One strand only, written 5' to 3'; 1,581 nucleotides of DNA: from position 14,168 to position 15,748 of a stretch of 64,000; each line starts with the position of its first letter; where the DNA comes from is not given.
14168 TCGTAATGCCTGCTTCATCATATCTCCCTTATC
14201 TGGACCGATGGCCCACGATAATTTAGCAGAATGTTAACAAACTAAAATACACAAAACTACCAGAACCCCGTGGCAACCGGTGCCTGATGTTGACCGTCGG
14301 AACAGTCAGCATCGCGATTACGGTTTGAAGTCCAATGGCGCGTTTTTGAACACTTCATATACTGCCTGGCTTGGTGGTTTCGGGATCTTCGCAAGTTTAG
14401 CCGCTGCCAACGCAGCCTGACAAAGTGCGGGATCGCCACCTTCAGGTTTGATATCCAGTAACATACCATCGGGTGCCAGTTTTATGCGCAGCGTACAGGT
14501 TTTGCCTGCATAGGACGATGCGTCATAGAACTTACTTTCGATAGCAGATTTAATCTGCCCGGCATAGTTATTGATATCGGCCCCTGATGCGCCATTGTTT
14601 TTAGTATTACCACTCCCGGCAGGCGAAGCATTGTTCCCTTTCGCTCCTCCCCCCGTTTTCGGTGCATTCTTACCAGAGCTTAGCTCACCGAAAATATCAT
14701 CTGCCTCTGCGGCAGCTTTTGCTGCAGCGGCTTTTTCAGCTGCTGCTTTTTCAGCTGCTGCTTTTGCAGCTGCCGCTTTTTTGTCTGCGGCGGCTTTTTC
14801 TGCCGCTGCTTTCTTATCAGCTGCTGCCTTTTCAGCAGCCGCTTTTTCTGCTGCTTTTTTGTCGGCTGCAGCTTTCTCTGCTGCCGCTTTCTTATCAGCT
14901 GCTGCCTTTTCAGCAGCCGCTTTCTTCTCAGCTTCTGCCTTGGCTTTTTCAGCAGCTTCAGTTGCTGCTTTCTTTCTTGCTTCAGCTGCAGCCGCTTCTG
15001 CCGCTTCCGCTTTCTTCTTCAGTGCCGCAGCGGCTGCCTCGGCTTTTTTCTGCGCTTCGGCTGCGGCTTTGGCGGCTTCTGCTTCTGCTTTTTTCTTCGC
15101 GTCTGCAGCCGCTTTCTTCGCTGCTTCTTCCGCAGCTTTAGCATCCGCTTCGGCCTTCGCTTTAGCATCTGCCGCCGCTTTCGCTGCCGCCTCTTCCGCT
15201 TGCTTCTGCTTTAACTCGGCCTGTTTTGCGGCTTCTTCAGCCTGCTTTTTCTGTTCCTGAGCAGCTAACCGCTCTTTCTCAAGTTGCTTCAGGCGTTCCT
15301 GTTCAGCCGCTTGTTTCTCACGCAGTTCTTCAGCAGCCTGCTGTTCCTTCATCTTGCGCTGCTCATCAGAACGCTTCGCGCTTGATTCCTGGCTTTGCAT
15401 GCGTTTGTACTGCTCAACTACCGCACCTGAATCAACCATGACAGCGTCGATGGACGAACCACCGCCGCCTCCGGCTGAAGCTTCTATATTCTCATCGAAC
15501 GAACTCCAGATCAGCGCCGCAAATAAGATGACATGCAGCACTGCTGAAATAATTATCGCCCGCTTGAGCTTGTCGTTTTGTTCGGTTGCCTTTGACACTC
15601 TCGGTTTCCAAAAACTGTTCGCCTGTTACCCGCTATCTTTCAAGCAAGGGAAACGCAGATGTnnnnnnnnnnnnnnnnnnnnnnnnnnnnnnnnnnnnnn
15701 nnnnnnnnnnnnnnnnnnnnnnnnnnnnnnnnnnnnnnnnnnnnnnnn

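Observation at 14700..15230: Slippage-prone tandem repeats in tolA domain II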

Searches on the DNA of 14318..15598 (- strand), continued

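Call 53: search_dna_similar(query=L012:301-1515:+, collection=ecoli_genomes, mode=near, max_rows=30, rows=spread)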
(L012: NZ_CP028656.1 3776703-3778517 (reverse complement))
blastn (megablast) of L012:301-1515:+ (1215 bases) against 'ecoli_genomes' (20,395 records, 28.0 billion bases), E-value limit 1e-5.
Records with a match: 5425; places in all: 5430; records where one place covers at least 80% of the query: 5421.
Genomes with a match: 5425 of 5426; with a place that covers at least 80% of the query: 5421. Places per genome that has any: lowest 1, median 1, highest 2. On chromosomes: 5428 places; on plasmids: 2.
Best place of each record, by identity: >=99% 144; 95-99% 562; 90-95% 4718; 80-90% 1.
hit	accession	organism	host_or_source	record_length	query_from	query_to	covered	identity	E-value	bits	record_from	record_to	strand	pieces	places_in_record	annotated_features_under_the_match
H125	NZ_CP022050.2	Escherichia coli O157 strain FDAARGOS_293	Homo sapiens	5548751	1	1215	100%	100.0%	0e+0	2244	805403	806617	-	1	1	tolA: cell envelope integrity protein TolA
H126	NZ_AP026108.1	Escherichia coli strain CEC13091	Homo sapiens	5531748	1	1215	100%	97.6%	0e+0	2406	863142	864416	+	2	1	tolA: cell envelope integrity protein TolA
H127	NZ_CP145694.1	Escherichia coli strain S1-KEN-04-A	Homo sapiens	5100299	1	1215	100%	96.4%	0e+0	1973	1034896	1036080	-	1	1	tolA: cell envelope integrity protein TolA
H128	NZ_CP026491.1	Escherichia coli strain HS13-1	Homo sapiens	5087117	1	1215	100%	95.3%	0e+0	1951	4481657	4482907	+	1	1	tolA: cell envelope integrity protein TolA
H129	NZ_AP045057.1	Escherichia coli strain JNE25-005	Homo sapiens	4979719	1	1215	100%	94.8%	0e+0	1892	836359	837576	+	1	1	tolA: cell envelope integrity protein TolA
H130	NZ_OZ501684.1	Escherichia coli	Homo sapiens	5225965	1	1215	100%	94.5%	0e+0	2228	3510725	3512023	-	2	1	tolA: cell envelope integrity protein TolA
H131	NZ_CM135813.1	Escherichia coli strain FXCREC016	Homo sapiens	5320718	1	1215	100%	94.5%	0e+0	2228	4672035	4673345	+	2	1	tolA: cell envelope integrity protein TolA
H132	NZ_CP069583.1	Escherichia coli strain FDAARGOS_1265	Homo sapiens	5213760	1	1215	100%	94.3%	0e+0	2228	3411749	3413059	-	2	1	tolA: cell envelope integrity protein TolA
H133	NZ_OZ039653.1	Escherichia coli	-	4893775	1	1215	100%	94.3%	0e+0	2228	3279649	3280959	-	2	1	tolA: cell envelope integrity protein TolA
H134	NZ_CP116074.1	Escherichia coli strain DETEC-S586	ICU staff rectal swab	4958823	1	1215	100%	94.0%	0e+0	1869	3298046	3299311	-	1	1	tolA: cell envelope integrity protein TolA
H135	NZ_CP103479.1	Escherichia coli strain 4621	Homo sapiens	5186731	1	1215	100%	93.8%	0e+0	1858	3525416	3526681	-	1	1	tolA: cell envelope integrity protein TolA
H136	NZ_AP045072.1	Escherichia coli strain JNE112863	Homo sapiens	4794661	1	1215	100%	93.7%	0e+0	1847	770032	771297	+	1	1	tolA: cell envelope integrity protein TolA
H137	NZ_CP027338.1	Escherichia coli strain 2014C-3051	Homo sapiens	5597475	1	1215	100%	93.2%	0e+0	1814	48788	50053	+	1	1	tolA: cell envelope integrity protein TolA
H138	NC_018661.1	Escherichia coli O104:H4 str. 2009EL-2071 strain 2009EL-2071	Stool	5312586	1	1215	100%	93.2%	0e+0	1814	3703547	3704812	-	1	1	tolA: cell envelope integrity protein TolA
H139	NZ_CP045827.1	Escherichia coli strain AUSMDU00014361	Homo sapiens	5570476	1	1215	100%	93.2%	0e+0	1814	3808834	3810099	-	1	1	tolA: cell envelope integrity protein TolA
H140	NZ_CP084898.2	Escherichia coli strain gw25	laboratory experiment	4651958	1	1215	100%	93.2%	0e+0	1814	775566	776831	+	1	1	tolA: cell envelope integrity protein TolA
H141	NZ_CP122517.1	Escherichia coli strain MY1-8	Waterfowl manure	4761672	1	1215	100%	93.2%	0e+0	1814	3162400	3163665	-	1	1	tolA: cell envelope integrity protein TolA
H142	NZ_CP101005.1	Escherichia coli strain ET82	sediment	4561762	1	1215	100%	93.2%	0e+0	1814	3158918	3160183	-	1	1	tolA: cell envelope integrity protein TolA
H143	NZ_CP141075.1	Escherichia coli strain KE58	Homo sapiens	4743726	1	1215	100%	93.2%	0e+0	1814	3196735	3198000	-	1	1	tolA: cell envelope integrity protein TolA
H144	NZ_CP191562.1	Escherichia coli strain A3024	patient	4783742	1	1215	100%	93.2%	0e+0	1814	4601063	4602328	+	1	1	tolA: cell envelope integrity protein TolA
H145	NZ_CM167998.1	Escherichia coli strain 8600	Homo sapiens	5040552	1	1215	100%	93.2%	0e+0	1814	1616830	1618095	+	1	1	tolA: cell envelope integrity protein TolA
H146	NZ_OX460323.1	Escherichia coli strain EC0026B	Derived from parental isolate EC0026B ...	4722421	1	1215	100%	93.2%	0e+0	1814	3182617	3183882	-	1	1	tolA: cell envelope integrity protein TolA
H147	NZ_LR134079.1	Escherichia coli strain NCTC9112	missing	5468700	1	1215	100%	93.2%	0e+0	2213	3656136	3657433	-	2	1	tolA: cell envelope integrity protein TolA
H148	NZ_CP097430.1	Escherichia coli strain C288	Homo sapiens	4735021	1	1215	100%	93.1%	0e+0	1808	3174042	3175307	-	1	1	tolA: cell envelope integrity protein TolA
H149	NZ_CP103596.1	Escherichia coli strain 4848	Homo sapiens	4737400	1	1215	100%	93.1%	0e+0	1808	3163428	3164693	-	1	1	tolA: cell envelope integrity protein TolA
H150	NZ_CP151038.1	Escherichia coli strain 19KM2326N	Dog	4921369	1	1215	100%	93.1%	0e+0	1808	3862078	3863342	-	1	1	tolA: cell envelope integrity protein TolA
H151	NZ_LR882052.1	Escherichia coli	Sus scrofa domesticus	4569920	1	1215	100%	93.1%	0e+0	1808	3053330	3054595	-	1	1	tolA: cell envelope integrity protein TolA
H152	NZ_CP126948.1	Escherichia coli O78:H4 strain APEC E14033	Gallus gallus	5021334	1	1215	100%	92.7%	0e+0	2040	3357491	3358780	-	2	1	tolA: cell envelope integrity protein TolA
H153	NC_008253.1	Escherichia coli 536 strain 536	-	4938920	1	1215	100%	91.2%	0e+0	1670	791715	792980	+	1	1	tolA: cell envelope integrity protein TolA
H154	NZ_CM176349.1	Escherichia coli strain CAVP773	Homo sapiens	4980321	625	1215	49%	98.0%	0e+0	1027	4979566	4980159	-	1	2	tolA: cell envelope integrity protein TolA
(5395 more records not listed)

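Call 54: search_dna_similar(query=L006:301-1485:+, collection=ecoli_genomes, mode=near, max_rows=30, rows=best)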
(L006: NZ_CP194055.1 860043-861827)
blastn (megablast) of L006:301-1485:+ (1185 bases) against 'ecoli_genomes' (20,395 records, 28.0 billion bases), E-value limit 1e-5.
Records with a match: 5425; places in all: 5429; records where one place covers at least 80% of the query: 5422.
Genomes with a match: 5425 of 5426; with a place that covers at least 80% of the query: 5422. Places per genome that has any: lowest 1, median 1, highest 2. On chromosomes: 5427 places; on plasmids: 2.
Best place of each record, by identity: >=99% 106; 95-99% 4943; 90-95% 375; 80-90% 1.
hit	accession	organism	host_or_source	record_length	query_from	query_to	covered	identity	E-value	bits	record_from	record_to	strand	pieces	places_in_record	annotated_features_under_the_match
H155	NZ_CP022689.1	Escherichia coli strain CDC#03-98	missing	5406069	1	1185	100%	100.0%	0e+0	2189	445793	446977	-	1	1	tolA: cell envelope integrity protein TolA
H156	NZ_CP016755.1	Escherichia coli strain FORC_044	Homo sapiens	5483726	1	1185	100%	100.0%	0e+0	2189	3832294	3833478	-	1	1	tolA: cell envelope integrity protein TolA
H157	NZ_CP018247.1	Escherichia coli strain 7784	Cattle faeces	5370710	1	1185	100%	100.0%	0e+0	2189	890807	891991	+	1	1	tolA: cell envelope integrity protein TolA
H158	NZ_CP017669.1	Escherichia coli O157:H7 strain PA20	stool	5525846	1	1185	100%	100.0%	0e+0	2189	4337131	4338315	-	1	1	tolA: cell envelope integrity protein TolA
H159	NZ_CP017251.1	Escherichia coli strain NADC 5570/86-24/6564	not applicable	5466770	1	1185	100%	100.0%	0e+0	2189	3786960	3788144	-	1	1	tolA: cell envelope integrity protein TolA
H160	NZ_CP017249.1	Escherichia coli strain NADC 5570/86-24/6565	not applicable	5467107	1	1185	100%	100.0%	0e+0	2189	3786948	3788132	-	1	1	tolA: cell envelope integrity protein TolA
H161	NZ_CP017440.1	Escherichia coli O157:H7 strain 3384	Cattle Hide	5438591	1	1185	100%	100.0%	0e+0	2189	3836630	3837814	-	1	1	tolA: cell envelope integrity protein TolA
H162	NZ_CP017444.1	Escherichia coli O157:H7 strain 8368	Cattle Hide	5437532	1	1185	100%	100.0%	0e+0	2189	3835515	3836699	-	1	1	tolA: cell envelope integrity protein TolA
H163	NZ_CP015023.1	Escherichia coli strain SRCC 1675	Apple cider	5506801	1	1185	100%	100.0%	0e+0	2189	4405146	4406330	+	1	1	tolA: cell envelope integrity protein TolA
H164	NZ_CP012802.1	Escherichia coli O157:H7 strain WS4202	derived from CIP 106327 (Collection de ...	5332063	1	1185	100%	100.0%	0e+0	2189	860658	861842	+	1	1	tolA: cell envelope integrity protein TolA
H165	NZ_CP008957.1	Escherichia coli O157:H7 str. EDL933 strain EDL933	-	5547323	1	1185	100%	100.0%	0e+0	2189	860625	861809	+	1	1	tolA: cell envelope integrity protein TolA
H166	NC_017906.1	Escherichia coli Xuzhou21 strain Xuzhou21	-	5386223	1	1185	100%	100.0%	0e+0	2189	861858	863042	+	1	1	tolA: cell envelope integrity protein TolA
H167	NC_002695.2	Escherichia coli O157:H7 str. Sakai strain Sakai substr. ...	Homo sapiens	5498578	1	1185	100%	100.0%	0e+0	2189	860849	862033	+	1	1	tolA: cell envelope integrity inner membrane protein TolA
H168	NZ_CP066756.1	Escherichia coli O157:H7 strain ECP19-798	missing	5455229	1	1185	100%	100.0%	0e+0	2189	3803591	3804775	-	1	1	tolA: cell envelope integrity protein TolA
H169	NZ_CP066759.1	Escherichia coli O157:H7 strain ECP19-198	missing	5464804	1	1185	100%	100.0%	0e+0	2189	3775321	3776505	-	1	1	tolA: cell envelope integrity protein TolA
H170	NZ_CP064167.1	Escherichia coli O157:H7 strain Wll001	Homo sapiens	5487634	1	1185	100%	100.0%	0e+0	2189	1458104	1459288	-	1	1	tolA: cell envelope integrity protein TolA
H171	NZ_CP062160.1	Escherichia coli strain 20R2R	culture mutant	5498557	1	1185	100%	100.0%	0e+0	2189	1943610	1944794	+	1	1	tolA: cell envelope integrity protein TolA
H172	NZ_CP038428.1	Escherichia coli O157:H7 strain 611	bovine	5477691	1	1185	100%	100.0%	0e+0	2189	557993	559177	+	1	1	tolA: cell envelope integrity protein TolA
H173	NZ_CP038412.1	Escherichia coli O157:H7 strain 493/89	Homo sapiens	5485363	1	1185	100%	100.0%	0e+0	2189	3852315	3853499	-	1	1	tolA: cell envelope integrity protein TolA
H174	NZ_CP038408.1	Escherichia coli O157:H7 strain 86-24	Homo sapiens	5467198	1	1185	100%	100.0%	0e+0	2189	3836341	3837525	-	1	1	tolA: cell envelope integrity protein TolA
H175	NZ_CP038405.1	Escherichia coli O157:H7 strain ATCC 35150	Homo sapiens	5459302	1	1185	100%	100.0%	0e+0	2189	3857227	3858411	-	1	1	tolA: cell envelope integrity protein TolA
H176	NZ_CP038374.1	Escherichia coli O157:H7 strain F3113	beef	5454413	1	1185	100%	100.0%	0e+0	2189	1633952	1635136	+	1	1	tolA: cell envelope integrity protein TolA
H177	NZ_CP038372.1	Escherichia coli O157:H7 strain F6294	beef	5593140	1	1185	100%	100.0%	0e+0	2189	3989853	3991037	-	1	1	tolA: cell envelope integrity protein TolA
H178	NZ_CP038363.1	Escherichia coli O157:H7 strain F7349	missing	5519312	1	1185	100%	100.0%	0e+0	2189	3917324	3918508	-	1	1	tolA: cell envelope integrity protein TolA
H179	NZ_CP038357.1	Escherichia coli O157:H7 strain F7508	missing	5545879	1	1185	100%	100.0%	0e+0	2189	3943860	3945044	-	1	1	tolA: cell envelope integrity protein TolA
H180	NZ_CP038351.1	Escherichia coli O157:H7 strain F8798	missing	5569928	1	1185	100%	100.0%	0e+0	2189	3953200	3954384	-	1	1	tolA: cell envelope integrity protein TolA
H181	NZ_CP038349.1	Escherichia coli O157:H7 strain F8952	missing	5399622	1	1185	100%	100.0%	0e+0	2189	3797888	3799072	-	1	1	tolA: cell envelope integrity protein TolA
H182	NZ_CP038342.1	Escherichia coli O157:H7 strain H2495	Homo sapiens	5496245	1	1185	100%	100.0%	0e+0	2189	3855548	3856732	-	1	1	tolA: cell envelope integrity protein TolA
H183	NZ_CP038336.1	Escherichia coli O157:H7 strain LSU61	Deer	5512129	1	1185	100%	100.0%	0e+0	2189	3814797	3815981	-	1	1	tolA: cell envelope integrity protein TolA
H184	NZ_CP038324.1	Escherichia coli O157:H7 strain NE 1169-1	cattle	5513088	1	1185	100%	100.0%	0e+0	2189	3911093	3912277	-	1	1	tolA: cell envelope integrity protein TolA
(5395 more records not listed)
